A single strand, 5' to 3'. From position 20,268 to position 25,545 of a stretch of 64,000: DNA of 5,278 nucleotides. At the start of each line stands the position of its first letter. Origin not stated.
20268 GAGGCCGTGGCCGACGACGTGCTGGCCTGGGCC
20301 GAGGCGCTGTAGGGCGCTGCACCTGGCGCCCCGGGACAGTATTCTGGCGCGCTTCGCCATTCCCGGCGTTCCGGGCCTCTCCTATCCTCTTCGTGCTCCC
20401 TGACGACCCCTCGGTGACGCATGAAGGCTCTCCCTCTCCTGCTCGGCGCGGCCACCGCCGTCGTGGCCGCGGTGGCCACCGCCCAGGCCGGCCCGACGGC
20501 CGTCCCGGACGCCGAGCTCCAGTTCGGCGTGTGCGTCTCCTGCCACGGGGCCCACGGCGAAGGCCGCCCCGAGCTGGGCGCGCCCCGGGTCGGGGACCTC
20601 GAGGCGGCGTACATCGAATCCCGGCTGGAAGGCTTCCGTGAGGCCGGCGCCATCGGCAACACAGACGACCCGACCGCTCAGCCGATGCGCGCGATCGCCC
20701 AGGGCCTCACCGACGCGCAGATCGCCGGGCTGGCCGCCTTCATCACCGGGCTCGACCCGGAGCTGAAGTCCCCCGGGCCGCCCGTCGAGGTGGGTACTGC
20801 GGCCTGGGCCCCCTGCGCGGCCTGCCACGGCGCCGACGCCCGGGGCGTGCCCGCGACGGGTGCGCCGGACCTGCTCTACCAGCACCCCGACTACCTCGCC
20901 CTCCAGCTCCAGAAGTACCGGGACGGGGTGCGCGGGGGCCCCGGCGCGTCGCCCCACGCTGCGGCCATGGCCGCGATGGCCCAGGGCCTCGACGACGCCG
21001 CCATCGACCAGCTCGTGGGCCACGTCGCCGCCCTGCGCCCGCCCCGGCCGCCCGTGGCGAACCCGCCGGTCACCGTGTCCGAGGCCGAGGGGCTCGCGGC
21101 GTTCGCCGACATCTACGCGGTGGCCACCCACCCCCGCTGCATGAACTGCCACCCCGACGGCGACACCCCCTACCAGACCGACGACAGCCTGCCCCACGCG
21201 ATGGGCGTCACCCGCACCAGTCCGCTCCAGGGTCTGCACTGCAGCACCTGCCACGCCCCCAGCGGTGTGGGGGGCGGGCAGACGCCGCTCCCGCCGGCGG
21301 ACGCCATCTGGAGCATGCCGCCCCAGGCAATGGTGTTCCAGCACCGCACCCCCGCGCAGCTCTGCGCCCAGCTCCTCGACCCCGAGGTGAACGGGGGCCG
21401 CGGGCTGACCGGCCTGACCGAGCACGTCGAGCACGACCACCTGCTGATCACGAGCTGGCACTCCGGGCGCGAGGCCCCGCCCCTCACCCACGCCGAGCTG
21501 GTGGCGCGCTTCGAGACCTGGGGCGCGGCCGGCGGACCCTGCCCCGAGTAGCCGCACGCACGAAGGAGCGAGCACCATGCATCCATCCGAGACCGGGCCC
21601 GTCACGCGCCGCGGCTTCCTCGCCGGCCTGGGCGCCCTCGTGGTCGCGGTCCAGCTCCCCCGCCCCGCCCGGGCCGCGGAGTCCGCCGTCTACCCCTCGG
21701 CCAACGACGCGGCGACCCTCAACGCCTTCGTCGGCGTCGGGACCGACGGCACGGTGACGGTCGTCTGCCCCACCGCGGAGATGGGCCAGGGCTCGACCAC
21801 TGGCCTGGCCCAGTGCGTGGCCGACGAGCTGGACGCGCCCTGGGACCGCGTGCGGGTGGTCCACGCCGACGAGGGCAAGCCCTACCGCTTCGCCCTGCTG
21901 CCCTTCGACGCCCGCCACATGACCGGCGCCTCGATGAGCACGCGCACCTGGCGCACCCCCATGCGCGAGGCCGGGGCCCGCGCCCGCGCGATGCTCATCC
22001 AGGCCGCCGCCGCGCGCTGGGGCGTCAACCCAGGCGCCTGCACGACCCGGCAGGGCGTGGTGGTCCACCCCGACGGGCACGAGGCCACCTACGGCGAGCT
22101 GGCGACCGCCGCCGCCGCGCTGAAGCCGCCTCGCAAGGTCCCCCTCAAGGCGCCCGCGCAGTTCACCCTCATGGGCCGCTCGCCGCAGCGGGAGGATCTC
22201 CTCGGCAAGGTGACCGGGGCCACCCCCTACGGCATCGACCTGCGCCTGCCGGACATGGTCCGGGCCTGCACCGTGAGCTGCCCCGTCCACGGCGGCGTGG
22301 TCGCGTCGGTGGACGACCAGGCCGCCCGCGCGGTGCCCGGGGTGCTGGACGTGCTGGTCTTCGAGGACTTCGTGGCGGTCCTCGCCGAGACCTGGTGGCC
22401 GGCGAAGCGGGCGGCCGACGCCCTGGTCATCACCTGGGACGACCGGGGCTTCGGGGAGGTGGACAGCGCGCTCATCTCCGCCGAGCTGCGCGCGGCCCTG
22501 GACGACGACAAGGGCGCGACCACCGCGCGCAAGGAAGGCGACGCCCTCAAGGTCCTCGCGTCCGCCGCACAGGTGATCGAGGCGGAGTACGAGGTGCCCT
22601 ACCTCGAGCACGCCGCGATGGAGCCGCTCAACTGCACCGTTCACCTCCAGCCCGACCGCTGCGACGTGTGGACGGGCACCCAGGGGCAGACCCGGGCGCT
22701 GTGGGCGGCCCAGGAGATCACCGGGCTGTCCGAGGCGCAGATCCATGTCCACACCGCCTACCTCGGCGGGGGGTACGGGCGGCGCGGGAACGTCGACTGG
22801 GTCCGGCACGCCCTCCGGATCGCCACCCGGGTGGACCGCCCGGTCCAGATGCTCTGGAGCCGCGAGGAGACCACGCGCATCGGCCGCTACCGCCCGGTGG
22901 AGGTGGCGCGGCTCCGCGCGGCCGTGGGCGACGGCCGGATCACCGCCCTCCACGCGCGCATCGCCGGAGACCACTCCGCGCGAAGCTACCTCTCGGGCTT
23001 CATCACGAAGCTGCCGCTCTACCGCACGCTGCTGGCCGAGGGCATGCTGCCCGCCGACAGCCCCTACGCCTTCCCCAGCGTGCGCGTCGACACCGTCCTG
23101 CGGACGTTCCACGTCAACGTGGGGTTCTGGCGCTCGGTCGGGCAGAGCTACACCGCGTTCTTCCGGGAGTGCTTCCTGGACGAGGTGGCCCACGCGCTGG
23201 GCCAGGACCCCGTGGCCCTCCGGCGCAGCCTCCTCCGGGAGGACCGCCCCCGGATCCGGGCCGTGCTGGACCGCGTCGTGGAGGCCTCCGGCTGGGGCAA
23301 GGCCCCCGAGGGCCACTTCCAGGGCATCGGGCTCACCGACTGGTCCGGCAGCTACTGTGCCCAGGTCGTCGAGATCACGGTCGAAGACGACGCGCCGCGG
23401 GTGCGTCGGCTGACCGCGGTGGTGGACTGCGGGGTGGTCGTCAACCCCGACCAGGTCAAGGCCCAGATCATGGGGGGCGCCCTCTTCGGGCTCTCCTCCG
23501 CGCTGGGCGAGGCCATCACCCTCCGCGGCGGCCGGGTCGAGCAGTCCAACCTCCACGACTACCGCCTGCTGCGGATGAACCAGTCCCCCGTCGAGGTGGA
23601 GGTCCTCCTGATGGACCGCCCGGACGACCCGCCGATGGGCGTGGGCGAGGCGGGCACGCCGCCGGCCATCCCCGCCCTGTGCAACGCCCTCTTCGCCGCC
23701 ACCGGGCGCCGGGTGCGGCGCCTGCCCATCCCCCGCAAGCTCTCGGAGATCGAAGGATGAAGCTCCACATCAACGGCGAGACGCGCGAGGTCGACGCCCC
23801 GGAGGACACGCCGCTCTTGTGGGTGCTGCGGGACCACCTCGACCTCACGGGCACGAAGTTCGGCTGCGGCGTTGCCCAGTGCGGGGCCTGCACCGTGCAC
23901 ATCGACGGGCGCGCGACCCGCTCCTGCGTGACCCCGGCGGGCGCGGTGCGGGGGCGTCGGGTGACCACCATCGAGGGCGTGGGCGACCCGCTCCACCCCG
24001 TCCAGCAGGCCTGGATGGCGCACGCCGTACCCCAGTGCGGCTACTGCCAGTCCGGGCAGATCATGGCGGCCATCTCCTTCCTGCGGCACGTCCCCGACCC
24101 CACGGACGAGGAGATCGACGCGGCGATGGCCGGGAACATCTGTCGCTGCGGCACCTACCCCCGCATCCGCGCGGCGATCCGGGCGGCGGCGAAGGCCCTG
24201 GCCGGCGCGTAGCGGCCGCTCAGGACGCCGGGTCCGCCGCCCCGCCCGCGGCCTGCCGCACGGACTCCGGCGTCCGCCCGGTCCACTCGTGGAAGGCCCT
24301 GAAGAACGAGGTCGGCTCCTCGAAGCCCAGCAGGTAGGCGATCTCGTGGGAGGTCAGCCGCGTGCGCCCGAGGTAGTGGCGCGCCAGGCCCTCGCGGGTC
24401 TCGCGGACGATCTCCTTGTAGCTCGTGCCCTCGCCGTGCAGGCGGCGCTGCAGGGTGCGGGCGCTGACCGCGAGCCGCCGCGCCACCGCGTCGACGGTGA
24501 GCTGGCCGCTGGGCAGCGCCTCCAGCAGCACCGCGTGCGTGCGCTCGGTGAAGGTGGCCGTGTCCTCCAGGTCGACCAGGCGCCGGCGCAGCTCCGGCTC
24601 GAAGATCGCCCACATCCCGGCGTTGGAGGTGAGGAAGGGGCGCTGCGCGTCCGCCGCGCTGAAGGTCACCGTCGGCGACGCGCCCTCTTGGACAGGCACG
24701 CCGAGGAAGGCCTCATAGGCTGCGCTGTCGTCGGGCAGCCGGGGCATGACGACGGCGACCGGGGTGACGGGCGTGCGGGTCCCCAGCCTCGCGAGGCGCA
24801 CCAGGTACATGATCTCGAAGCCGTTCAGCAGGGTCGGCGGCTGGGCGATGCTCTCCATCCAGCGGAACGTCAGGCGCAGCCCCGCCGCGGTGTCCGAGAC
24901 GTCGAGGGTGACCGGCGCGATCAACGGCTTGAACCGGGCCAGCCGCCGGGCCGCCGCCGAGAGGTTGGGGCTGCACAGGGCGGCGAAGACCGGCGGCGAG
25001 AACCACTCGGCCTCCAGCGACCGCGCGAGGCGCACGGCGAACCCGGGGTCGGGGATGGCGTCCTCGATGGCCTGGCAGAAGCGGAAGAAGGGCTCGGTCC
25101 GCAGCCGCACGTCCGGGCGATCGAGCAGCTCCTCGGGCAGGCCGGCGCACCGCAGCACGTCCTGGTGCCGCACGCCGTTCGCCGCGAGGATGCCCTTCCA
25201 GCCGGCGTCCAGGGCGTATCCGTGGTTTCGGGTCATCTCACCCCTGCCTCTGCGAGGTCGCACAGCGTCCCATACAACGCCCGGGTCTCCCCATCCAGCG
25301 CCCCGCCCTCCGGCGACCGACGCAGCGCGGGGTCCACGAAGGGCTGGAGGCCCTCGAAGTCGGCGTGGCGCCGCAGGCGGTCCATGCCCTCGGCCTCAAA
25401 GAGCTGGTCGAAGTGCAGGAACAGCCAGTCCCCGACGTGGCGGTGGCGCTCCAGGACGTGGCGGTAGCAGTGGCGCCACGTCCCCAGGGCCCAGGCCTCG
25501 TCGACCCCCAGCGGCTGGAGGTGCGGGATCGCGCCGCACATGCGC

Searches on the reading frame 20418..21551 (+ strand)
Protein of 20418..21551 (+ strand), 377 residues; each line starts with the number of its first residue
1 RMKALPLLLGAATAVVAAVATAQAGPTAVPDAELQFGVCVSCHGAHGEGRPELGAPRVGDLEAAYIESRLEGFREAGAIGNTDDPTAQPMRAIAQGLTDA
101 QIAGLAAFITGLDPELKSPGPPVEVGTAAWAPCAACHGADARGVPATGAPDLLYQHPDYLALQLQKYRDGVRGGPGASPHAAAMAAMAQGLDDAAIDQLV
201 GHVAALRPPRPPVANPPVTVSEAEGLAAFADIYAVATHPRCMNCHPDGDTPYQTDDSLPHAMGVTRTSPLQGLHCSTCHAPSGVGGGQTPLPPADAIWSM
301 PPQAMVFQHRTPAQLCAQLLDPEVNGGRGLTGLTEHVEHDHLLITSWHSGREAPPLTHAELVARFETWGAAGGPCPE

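Call 20: search_protein_families(library=pfam, proteins=[window:20418-21551:+], max_evalue=0.01)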
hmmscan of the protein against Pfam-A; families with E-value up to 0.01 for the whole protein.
window:20418-21551:+ (377 aa): 6 families
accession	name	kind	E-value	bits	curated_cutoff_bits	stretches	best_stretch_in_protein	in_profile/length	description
PF00034.26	Cytochrom_C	-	6.1e-18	66.4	21.3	2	38-112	11-89/90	Cytochrome c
PF13442.11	Cytochrome_CBB3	-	2.6e-10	40.9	27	1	38-109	13-68/68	Cytochrome C oxidase, cbb3-type, subunit III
PF22113.1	Mtrc-MtrF_II-IV_dom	-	0.00011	22.3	30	0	229-282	111-166/176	Outer membrane cytochrome MtrC/MtrF-like, domains II/IV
PF14522.11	Cytochrome_C7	-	0.00021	21.5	24.8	0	237-281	12-50/67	Cytochrome c7 and related cytochrome c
PF09699.15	Paired_CXXCH_1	-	0.00024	21.2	20.6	0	37-54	7-24/41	Doubled CXXCH motif (Paired_CXXCH_1)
PF14537.11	Cytochrom_c3_2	-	0.00054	20.8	25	0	237-280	25-65/79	Cytochrome c3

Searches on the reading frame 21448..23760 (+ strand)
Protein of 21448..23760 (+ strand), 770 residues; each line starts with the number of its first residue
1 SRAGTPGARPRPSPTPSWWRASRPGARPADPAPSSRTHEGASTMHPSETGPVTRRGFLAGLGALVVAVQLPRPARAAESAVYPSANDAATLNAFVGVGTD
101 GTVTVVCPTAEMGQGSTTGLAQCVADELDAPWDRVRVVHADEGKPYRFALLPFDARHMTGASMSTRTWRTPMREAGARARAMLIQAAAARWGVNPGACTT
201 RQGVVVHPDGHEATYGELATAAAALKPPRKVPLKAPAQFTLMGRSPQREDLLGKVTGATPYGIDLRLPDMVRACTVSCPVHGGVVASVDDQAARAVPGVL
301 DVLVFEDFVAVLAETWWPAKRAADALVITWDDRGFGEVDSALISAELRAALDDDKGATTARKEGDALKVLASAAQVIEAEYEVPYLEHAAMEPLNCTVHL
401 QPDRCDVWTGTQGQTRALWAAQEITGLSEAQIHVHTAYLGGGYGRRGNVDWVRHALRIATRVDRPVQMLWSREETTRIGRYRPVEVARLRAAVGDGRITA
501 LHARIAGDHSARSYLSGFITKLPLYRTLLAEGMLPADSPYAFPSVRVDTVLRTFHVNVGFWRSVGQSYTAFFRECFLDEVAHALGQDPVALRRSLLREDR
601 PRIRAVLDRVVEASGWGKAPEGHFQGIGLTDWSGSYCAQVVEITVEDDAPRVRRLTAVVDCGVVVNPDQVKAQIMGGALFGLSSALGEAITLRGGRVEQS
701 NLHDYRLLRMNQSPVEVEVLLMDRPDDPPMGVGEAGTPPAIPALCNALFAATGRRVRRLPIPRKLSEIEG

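Call 20: search_protein_families(library=pfam, proteins=[window:21448-23760:+], max_evalue=0.01)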
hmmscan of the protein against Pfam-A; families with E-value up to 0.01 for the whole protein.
window:21448-23760:+ (770 aa): 3 families
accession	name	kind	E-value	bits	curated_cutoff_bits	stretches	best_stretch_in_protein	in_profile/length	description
PF02738.23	MoCoBD_1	-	2e-36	125.7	27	1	361-593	13-241/244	Molybdopterin cofactor-binding domain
PF20256.3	MoCoBD_2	-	3.9e-36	125.5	27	2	89-263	46-204/283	Molybdopterin cofactor-binding domain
PF01315.27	Ald_Xan_dh_C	-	0.0022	18.7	31.3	1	256-317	1-62/110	Aldehyde oxidase and xanthine dehydrogenase, a/b hammerhead domain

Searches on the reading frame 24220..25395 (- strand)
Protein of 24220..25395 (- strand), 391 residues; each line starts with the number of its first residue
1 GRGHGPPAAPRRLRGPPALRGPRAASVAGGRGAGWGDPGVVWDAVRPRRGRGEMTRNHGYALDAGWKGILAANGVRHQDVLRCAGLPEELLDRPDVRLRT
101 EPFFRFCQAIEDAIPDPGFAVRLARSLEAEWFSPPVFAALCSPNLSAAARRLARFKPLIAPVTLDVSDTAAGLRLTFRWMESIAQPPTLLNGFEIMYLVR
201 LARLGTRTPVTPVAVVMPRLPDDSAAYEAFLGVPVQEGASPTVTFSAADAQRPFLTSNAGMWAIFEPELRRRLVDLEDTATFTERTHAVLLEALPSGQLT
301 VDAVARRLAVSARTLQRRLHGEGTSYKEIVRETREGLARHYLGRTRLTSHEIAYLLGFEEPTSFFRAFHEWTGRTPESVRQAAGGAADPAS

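Call 50: search_protein_families(library=pfam, proteins=[window:24220-25395:-], max_evalue=0.001)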
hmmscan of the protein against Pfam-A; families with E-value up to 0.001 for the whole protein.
window:24220-25395:- (391 aa): 4 families
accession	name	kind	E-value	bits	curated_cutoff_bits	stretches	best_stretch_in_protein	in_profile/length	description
PF12625.12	Arabinose_bd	-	1.4e-25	90.9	27.6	1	74-253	1-184/185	Arabinose-binding domain of AraC transcription regulator, N-term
PF12833.13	HTH_18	-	1.1e-16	61.3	33.6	1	304-381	1-79/80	Helix-turn-helix domain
PF00165.29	HTH_AraC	-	2.9e-05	24.5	26.6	0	351-381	13-42/42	Bacterial regulatory helix-turn-helix proteins, AraC family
PF13542.12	HTH_Tnp_ISL3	-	4.4e-05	23.3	27.4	1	281-320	11-48/51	Helix-turn-helix domain of transposase family ISL3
